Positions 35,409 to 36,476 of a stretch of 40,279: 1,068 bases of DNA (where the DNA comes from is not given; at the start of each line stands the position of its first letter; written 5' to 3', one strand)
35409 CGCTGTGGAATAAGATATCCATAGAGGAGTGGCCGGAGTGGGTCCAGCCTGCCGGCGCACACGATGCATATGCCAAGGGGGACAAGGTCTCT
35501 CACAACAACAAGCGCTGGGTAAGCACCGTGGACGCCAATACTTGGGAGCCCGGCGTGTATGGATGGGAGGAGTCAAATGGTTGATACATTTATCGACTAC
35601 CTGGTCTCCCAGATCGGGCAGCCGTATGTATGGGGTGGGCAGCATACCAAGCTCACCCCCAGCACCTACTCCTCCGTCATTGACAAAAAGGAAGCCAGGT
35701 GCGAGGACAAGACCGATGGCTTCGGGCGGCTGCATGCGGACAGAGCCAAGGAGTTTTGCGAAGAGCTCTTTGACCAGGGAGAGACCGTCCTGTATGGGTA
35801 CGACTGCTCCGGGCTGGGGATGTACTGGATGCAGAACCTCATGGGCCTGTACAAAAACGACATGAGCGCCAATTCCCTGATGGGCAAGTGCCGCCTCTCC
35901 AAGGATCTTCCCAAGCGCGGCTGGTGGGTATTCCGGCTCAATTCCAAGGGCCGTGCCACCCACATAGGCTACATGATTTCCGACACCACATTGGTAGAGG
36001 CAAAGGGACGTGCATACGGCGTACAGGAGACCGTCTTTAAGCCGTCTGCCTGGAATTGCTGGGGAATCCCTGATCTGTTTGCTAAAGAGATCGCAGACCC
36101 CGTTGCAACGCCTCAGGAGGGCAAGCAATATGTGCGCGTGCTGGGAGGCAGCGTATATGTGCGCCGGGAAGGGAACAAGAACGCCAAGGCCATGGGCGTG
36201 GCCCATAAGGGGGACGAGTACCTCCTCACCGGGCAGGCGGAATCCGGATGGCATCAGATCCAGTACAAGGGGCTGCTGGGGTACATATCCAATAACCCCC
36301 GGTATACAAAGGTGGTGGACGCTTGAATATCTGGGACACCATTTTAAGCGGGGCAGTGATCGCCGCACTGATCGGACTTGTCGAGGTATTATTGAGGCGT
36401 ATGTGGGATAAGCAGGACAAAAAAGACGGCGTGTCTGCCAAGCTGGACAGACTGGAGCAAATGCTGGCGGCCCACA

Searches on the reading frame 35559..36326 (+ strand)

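Call 74: search_protein_families(library=pfam, proteins=[window:35559-36326:+], max_evalue=0.001)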
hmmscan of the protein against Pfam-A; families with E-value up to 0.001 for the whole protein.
window:35559-36326:+ (255 aa): 2 families
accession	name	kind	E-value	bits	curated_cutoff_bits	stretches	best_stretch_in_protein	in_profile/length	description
PF00877.26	NLPC_P60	-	5e-07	30.1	23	1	20-165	1-96/105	NlpC/P60 family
PF08239.17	SH3_3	-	0.001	19.7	27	0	198-245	2-50/54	Bacterial SH3 domain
